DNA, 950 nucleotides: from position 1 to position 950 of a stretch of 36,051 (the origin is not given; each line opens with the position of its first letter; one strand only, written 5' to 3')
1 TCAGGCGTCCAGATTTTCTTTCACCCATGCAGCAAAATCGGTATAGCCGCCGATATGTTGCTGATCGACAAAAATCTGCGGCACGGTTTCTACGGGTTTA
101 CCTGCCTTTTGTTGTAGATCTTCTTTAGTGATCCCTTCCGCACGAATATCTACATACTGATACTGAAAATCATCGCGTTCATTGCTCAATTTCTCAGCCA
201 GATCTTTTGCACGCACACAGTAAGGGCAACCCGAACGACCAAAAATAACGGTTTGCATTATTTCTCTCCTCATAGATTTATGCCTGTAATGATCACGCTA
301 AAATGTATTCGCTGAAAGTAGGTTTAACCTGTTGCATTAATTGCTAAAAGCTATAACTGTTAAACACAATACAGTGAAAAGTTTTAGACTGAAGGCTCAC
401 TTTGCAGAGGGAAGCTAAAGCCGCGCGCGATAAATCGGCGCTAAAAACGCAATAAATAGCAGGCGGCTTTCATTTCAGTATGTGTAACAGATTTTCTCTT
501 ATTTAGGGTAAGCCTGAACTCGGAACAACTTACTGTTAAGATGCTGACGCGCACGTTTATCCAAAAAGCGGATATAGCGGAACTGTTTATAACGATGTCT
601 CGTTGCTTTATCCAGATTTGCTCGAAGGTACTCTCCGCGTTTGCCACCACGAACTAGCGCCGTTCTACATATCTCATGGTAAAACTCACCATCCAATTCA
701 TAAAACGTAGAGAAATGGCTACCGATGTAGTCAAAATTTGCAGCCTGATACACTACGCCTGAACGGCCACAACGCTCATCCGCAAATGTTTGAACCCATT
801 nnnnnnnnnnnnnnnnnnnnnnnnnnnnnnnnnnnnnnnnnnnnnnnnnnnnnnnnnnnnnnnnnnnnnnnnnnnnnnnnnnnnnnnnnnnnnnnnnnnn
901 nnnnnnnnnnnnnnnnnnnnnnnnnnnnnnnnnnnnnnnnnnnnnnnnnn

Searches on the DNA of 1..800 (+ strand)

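Call 6: search_dna_similar(query=window:1-800:+, collection=ecoli_genomes, mode=near, max_rows=30, rows=spread)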
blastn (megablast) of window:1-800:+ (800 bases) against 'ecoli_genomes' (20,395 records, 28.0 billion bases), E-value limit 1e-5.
Records with a match: 5420; places in all: 5426; records where one place covers at least 80% of the query: 2.
Genomes with a match: 5418 of 5426; with a place that covers at least 80% of the query: 2. Places per genome that has any: lowest 1, median 1, highest 3. On chromosomes: 5419 places; on plasmids: 7.
Best place of each record, by identity: >=99% 2923; 95-99% 2496; 90-95% 1.
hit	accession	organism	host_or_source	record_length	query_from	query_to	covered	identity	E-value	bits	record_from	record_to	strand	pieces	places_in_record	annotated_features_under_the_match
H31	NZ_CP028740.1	Escherichia coli strain A35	Rattus lutreola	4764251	1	800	100%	100.0%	0e+0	1478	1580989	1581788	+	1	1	Mom family adenine methylcarbamoylation protein | grxA: glutaredoxin 1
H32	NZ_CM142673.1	Escherichia coli strain UID2309220031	Homo sapiens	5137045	1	449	56%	97.3%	0e+0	761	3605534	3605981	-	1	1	grxA: glutaredoxin 1 | DUF1418 family protein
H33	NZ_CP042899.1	Escherichia coli strain CFSAN061763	missing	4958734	1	449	56%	96.9%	0e+0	750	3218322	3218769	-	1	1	grxA: glutaredoxin 1 | ybjC: DUF1418 family protein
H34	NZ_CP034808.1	Escherichia coli strain 08-3914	missing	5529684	1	449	56%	96.9%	0e+0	750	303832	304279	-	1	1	grxA: glutaredoxin 1 | ybjC: DUF1418 family protein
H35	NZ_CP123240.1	Escherichia coli strain YZLc1-3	chicken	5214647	1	449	56%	96.9%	0e+0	750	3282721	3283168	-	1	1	grxA: glutaredoxin 1 | ybjC: DUF1418 family protein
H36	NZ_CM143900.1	Escherichia coli strain E08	Homo sapiens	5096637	1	449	56%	96.9%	0e+0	750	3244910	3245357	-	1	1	grxA: glutaredoxin 1 | ybjC: DUF1418 family protein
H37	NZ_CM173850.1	Escherichia coli strain 1324KP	Homo sapiens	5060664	1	449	56%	96.9%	0e+0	750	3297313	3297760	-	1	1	grxA: glutaredoxin 1 | ybjC: DUF1418 family protein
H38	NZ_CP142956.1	Escherichia coli strain EC200461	Homo sapiens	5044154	1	449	56%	96.7%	0e+0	745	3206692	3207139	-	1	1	grxA: glutaredoxin 1 | ybjC: DUF1418 family protein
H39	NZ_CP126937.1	Escherichia coli O2:K1:H4 strain APEC E19019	Gallus gallus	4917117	1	449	56%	96.5%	0e+0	739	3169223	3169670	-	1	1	grxA: glutaredoxin 1 | ybjC: DUF1418 family protein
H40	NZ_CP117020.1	Escherichia coli strain MLI106K3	Homo sapiens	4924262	1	446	56%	97.1%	0e+0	750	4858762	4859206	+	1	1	grxA: glutaredoxin 1 | ybjC: DUF1418 family protein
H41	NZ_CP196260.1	Escherichia coli strain AH21B066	Homo sapiens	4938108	1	446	56%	97.1%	0e+0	750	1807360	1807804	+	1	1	grxA: glutaredoxin 1 | ybjC: DUF1418 family protein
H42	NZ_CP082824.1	Escherichia coli strain SCAID URN1-2021 (19/278)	Homo sapiens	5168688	1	449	56%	96.2%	0e+0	734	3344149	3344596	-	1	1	grxA: glutaredoxin 1 | ybjC: DUF1418 family protein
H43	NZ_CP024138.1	Escherichia coli strain 14EC020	clinical patient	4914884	1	446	56%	96.7%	0e+0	739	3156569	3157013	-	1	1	grxA: glutaredoxin 1 | ybjC: DUF1418 family protein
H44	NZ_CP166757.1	Escherichia coli strain CRE287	Homo sapiens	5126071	1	446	56%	96.4%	0e+0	734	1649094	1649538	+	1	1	grxA: glutaredoxin 1 | ybjC: DUF1418 family protein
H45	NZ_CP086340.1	Escherichia coli strain ESY003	Homo sapiens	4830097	1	415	52%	100.0%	0e+0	767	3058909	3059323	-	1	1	grxA: glutaredoxin 1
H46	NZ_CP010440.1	Escherichia coli K-12 strain K-12 MG1655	not applicable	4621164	1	415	52%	100.0%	0e+0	767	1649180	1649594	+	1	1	grxA: glutaredoxin 1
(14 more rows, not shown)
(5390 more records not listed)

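Call 7: get_annotated_region(hit=H46, flank=600)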
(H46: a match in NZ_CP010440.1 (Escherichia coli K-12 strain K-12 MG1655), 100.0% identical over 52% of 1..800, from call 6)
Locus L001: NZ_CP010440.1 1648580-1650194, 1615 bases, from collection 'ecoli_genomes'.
description: Escherichia coli K-12 strain K-12 MG1655 chromosome, complete genome
organism: Escherichia coli K-12 strain K-12 MG1655 (NCBI taxid 83333)
replicon: chromosome; assembly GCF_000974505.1
host: -; source: not applicable; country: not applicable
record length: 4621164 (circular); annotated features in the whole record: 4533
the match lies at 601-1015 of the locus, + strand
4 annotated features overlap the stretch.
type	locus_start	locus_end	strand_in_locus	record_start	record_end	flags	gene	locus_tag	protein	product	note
CDS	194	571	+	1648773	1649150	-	ybjM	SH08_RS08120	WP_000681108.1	inner membrane protein YbjM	-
CDS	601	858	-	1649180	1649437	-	grxA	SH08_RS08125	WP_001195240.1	glutaredoxin 1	-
CDS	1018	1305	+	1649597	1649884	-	ybjC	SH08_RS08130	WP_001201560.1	DUF1418 family protein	-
CDS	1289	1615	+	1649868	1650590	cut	nfsA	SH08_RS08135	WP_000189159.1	nitroreductase NfsA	-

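Call 8: get_annotated_region(hit=H32, flank=600)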
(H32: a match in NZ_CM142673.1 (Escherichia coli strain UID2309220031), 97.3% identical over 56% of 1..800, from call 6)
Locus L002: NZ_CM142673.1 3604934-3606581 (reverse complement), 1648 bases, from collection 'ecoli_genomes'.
description: Escherichia coli strain UID2309220031 chromosome, whole genome shotgun sequence
organism: Escherichia coli strain UID2309220031 (NCBI taxid 562)
replicon: chromosome; assembly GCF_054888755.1
host: Homo sapiens; source: blood; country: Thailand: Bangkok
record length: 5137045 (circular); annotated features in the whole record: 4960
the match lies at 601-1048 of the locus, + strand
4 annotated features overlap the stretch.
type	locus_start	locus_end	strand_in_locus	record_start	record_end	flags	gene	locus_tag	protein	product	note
CDS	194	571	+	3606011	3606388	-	ybjM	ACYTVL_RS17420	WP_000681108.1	inner membrane protein YbjM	-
CDS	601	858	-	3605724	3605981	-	grxA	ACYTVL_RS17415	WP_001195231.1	glutaredoxin 1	-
CDS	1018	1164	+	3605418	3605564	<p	-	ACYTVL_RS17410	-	DUF1418 family protein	incomplete; partial in the middle of a contig; missing C-terminus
CDS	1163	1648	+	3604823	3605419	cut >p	nfsA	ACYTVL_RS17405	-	nitroreductase NfsA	incomplete; partial in the middle of a contig; missing N-terminus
